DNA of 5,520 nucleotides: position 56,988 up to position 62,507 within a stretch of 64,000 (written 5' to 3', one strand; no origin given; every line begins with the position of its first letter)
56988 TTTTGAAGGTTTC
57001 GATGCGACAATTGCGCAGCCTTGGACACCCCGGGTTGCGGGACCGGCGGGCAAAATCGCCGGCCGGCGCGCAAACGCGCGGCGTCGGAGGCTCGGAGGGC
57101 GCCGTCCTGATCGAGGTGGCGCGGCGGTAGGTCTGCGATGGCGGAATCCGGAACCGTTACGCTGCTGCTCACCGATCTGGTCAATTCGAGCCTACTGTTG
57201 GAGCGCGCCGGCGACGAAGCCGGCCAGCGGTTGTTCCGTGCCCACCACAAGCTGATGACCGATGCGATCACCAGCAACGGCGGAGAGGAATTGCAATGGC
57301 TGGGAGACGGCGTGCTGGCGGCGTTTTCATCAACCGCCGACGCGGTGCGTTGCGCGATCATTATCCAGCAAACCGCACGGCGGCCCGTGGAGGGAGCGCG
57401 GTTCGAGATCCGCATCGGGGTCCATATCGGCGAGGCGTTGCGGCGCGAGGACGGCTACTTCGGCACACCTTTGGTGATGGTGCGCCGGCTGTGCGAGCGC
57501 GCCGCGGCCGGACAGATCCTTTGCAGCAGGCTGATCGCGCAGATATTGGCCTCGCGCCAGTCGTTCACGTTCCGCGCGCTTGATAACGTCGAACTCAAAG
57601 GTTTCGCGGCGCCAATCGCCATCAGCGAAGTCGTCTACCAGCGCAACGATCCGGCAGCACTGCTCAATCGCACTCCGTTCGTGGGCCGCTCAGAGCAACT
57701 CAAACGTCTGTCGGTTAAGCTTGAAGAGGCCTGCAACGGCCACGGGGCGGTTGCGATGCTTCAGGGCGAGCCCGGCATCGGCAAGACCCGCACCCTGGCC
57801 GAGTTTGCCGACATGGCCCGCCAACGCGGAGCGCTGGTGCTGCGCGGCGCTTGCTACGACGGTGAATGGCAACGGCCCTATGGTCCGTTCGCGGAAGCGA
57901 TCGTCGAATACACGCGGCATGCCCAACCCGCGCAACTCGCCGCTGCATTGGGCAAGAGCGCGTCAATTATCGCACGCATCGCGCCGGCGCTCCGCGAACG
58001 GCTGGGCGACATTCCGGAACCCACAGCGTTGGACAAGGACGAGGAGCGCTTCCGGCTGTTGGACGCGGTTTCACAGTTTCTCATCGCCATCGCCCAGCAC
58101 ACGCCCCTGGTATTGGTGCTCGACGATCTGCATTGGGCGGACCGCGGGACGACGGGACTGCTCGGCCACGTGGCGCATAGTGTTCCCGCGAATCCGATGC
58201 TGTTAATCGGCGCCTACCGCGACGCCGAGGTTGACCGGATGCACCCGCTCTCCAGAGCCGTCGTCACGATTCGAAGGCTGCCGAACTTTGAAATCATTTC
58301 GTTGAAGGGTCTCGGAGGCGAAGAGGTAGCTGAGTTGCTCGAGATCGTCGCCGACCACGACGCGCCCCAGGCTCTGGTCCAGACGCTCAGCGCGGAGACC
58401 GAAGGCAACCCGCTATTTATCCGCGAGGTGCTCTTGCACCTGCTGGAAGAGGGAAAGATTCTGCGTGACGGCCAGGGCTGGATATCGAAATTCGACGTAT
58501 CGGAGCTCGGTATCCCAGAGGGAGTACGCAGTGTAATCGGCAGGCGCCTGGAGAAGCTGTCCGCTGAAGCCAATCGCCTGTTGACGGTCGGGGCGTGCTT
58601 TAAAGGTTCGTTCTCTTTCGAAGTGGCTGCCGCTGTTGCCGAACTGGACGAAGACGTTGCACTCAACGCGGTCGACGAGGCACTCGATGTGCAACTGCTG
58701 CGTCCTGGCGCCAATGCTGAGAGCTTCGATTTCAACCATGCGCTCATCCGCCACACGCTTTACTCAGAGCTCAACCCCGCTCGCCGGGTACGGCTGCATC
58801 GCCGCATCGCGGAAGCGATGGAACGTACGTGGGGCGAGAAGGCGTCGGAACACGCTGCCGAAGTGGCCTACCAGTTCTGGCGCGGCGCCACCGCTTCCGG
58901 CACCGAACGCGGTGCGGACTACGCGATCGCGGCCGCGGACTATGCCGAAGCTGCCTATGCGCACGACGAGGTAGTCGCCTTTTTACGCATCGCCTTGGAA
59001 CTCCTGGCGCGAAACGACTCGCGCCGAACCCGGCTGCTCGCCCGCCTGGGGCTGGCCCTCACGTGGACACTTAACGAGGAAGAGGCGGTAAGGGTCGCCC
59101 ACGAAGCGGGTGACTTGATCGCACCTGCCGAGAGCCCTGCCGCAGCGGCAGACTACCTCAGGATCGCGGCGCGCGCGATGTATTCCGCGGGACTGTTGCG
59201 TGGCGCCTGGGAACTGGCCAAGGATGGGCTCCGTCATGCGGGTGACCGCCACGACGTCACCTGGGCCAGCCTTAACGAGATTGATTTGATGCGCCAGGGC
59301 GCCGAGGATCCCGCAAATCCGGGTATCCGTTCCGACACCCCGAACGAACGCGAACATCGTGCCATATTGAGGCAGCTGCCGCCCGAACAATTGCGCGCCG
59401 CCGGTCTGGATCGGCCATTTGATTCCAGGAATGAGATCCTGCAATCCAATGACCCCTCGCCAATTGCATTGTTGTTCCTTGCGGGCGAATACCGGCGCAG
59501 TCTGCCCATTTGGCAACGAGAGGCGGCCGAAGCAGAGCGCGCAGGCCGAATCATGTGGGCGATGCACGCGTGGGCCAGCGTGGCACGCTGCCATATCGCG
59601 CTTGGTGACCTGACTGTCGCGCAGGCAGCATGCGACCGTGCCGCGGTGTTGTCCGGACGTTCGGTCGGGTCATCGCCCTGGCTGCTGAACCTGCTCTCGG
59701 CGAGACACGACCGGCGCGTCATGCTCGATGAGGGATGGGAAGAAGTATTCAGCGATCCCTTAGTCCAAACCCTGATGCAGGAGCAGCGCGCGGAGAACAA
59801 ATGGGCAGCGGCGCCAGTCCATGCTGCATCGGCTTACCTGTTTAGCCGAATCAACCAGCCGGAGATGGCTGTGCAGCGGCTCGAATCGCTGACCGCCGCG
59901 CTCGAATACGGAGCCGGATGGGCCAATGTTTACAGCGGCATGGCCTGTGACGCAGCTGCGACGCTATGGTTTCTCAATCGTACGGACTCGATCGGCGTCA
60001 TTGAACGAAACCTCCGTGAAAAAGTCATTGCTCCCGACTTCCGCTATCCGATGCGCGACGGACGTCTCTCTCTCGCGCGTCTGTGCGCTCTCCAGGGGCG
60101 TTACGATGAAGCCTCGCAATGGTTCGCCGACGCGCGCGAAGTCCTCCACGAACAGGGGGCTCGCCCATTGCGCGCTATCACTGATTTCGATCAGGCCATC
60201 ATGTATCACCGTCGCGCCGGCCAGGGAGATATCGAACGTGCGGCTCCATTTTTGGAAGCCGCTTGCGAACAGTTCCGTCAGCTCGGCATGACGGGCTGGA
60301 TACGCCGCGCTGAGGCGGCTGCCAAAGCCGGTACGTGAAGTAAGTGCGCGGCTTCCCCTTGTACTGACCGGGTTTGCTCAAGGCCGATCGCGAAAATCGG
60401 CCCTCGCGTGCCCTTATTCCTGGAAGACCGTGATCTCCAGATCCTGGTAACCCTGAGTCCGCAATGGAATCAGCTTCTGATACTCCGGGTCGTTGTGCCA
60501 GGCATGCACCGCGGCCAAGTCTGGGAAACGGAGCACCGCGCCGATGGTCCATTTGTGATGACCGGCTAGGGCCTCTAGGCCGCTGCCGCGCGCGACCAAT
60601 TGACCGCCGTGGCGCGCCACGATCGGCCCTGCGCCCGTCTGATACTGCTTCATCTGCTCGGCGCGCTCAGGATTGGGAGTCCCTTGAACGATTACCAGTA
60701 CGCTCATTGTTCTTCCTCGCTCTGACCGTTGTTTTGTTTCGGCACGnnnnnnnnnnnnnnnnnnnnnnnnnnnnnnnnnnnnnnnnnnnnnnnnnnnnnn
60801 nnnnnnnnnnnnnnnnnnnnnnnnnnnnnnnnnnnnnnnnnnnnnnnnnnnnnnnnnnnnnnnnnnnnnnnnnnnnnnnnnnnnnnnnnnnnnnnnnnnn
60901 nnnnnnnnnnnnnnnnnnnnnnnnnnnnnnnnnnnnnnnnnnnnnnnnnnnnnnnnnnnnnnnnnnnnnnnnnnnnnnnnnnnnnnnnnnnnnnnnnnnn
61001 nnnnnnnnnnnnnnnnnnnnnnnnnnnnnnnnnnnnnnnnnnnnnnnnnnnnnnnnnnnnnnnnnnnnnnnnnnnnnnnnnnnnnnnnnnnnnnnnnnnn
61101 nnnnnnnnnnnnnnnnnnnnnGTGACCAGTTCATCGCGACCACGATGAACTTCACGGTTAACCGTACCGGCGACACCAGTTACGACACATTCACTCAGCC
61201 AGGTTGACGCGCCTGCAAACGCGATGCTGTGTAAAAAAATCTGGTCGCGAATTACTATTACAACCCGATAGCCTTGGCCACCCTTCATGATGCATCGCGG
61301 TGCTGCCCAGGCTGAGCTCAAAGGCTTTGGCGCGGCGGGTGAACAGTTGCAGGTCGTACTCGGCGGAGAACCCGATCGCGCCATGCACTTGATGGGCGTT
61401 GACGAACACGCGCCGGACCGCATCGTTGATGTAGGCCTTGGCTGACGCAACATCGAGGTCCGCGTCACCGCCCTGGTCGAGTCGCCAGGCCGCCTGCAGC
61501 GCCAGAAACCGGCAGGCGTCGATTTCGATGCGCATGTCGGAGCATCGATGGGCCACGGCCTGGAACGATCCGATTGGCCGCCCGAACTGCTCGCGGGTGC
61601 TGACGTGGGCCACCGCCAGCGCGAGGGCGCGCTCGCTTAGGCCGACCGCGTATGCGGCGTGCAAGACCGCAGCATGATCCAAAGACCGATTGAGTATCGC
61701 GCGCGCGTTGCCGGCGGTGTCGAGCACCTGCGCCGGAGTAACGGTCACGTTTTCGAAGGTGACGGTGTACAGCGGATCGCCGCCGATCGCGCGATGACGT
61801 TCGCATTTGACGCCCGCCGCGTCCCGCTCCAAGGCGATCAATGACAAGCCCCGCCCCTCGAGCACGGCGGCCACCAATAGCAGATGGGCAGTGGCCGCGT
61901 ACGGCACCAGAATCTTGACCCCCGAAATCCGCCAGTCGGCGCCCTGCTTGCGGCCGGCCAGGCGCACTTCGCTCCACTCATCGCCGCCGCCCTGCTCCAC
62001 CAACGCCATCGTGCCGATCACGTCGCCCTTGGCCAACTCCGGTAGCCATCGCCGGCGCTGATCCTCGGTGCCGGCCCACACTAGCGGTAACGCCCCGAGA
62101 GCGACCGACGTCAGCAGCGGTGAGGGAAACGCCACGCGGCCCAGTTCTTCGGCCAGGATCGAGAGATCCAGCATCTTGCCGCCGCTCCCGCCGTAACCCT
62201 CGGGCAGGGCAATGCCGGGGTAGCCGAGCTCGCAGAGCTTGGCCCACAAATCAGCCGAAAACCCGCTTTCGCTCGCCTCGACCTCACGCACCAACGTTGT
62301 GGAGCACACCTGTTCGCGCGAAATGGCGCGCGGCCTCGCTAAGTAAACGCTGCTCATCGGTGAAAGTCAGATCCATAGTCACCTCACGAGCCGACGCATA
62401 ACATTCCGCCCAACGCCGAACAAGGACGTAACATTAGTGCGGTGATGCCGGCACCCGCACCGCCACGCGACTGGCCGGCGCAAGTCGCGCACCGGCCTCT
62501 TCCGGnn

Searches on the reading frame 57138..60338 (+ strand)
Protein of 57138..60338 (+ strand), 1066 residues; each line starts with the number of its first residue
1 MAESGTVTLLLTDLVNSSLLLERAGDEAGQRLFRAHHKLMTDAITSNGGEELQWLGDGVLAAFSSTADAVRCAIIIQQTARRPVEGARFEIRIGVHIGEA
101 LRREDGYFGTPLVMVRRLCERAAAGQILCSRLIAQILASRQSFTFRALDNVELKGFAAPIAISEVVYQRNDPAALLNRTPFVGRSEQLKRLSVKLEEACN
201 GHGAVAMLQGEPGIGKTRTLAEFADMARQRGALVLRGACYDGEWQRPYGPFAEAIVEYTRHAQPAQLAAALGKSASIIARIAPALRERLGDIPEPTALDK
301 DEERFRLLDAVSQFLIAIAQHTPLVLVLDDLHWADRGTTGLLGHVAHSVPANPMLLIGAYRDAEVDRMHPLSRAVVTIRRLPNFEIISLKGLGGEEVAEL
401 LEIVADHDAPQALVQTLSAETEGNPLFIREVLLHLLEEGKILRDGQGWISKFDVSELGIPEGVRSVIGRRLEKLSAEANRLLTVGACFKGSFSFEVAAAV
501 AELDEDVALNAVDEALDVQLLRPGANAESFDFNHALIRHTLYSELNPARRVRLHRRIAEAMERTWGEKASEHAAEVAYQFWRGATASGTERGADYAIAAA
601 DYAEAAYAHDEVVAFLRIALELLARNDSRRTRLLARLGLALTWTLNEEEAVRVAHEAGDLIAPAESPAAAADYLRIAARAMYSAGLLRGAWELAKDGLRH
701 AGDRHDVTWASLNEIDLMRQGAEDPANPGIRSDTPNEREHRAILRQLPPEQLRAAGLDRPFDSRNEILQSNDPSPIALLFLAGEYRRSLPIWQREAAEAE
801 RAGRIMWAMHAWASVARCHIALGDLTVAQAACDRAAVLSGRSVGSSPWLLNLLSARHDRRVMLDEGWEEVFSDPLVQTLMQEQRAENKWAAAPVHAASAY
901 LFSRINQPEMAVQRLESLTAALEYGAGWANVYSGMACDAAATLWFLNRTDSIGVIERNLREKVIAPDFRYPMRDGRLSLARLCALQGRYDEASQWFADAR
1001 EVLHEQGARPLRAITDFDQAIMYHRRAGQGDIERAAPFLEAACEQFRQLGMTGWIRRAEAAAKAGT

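Call 6: search_protein_families(library=pfam, proteins=[window:57138-60338:+], max_evalue=0.01)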
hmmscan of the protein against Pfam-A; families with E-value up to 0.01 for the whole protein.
window:57138-60338:+ (1066 aa): 6 families
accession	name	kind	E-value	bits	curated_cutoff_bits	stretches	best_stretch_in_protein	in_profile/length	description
PF13191.12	AAA_16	-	9.7e-28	98.2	32.6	1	180-357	1-167/167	AAA ATPase domain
PF00211.25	Guanylate_cyc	-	9e-07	29.1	21.9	1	3-155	5-172/183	Adenylate and Guanylate cyclase catalytic domain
PF17874.7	TPR_MalT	-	4.7e-05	23.3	45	0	975-1045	163-231/336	MalT-like TPR region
PF13401.12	AAA_22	-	0.0001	23.1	27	1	204-334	6-96/130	AAA domain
PF13424.12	TPR_12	-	0.00022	21.8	30.1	1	978-1047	8-76/77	Tetratricopeptide repeat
PF13604.12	AAA_30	-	0.005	17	27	0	196-253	11-47/191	AAA domain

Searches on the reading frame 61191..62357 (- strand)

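Call 36: search_protein_families(library=pfam, proteins=[window:61191-62357:-], max_evalue=0.0001)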
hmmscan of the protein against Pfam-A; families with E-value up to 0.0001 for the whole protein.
window:61191-62357:- (388 aa): 4 families
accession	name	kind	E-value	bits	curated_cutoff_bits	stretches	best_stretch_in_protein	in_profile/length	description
PF00441.29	Acyl-CoA_dh_1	-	6.5e-31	107.9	22.4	1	223-356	8-141/150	Acyl-CoA dehydrogenase, C-terminal domain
PF02771.21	Acyl-CoA_dh_N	-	1.2e-21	77.7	22.9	1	22-112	22-113/113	Acyl-CoA dehydrogenase, N-terminal domain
PF02770.24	Acyl-CoA_dh_M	-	5.3e-09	36.6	33.3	1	117-204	2-97/97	Acyl-CoA dehydrogenase, middle domain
PF08028.16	Acyl-CoA_dh_2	-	7.8e-09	36.4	22.7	1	232-345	2-125/134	Acyl-CoA dehydrogenase, C-terminal domain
